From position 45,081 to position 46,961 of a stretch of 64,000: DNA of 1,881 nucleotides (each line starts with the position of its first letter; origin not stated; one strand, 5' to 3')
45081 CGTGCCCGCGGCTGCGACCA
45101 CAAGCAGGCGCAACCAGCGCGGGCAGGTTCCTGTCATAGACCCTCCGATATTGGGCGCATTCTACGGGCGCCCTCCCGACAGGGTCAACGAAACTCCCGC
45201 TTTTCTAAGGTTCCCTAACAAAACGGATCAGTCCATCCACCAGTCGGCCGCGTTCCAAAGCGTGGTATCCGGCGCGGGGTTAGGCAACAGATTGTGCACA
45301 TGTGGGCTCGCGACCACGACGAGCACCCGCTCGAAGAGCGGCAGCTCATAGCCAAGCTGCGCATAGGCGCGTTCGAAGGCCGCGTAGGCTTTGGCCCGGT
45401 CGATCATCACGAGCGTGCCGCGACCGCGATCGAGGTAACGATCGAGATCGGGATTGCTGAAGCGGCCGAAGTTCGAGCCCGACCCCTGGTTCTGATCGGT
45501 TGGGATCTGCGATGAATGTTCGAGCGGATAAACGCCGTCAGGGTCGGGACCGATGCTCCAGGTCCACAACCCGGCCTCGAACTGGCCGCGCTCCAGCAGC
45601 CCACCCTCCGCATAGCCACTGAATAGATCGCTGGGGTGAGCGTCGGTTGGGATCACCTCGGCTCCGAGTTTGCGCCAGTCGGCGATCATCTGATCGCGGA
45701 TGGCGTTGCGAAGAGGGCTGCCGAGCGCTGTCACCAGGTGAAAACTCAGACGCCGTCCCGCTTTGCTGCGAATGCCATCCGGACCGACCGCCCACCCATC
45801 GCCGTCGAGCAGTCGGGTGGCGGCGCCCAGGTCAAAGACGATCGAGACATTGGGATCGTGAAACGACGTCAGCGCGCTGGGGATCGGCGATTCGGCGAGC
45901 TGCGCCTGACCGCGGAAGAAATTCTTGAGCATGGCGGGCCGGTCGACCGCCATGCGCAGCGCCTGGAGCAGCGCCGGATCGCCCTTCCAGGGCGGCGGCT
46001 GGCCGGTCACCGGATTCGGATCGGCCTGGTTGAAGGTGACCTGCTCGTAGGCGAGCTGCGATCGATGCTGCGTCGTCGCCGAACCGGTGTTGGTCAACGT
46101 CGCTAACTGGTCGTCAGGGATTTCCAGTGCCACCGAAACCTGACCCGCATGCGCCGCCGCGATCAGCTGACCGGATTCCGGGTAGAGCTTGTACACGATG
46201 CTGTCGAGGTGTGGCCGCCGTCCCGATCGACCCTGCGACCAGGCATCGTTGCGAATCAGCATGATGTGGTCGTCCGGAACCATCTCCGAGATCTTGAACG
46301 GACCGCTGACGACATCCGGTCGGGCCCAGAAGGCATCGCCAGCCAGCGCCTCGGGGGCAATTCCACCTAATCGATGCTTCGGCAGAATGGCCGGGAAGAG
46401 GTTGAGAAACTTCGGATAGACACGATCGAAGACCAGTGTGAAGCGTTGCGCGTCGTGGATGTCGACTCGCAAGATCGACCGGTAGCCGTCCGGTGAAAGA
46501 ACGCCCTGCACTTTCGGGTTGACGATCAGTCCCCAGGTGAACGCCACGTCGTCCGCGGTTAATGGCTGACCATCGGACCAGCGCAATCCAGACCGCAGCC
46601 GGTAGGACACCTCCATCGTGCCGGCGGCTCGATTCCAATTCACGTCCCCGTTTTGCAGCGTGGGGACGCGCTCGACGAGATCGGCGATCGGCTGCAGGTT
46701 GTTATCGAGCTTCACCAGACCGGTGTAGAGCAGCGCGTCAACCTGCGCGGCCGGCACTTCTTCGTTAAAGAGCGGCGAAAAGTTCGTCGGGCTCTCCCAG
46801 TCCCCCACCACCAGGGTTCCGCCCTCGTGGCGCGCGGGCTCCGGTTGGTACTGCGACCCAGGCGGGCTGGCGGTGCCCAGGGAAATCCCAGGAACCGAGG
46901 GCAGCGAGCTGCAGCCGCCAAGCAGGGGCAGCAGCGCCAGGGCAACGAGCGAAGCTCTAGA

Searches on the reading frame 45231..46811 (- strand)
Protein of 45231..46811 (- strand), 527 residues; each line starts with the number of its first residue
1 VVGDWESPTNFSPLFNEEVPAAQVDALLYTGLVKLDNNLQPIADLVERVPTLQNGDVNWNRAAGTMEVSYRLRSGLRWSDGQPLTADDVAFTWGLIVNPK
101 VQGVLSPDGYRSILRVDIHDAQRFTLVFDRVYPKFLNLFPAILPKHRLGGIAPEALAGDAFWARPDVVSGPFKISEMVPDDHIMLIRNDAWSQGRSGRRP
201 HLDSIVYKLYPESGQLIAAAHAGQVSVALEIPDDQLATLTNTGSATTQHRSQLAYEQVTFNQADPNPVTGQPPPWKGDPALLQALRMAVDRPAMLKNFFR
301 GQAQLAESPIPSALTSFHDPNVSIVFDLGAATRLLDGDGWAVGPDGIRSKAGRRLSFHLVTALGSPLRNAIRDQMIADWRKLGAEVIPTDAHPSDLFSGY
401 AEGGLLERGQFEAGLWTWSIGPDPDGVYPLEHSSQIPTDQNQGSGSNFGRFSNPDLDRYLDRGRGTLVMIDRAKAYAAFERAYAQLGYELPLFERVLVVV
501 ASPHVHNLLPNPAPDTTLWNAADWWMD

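Call 31: search_protein_families(library=pfam, proteins=[window:45231-46811:-], max_evalue=0.00001)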
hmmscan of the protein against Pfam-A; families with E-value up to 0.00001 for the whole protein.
window:45231-46811:- (527 aa): 1 family
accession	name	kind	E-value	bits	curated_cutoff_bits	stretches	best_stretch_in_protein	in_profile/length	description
PF00496.27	SBP_bac_5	-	2e-51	175.7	32.4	1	59-427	10-356/368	Bacterial extracellular solute-binding proteins, family 5 Middle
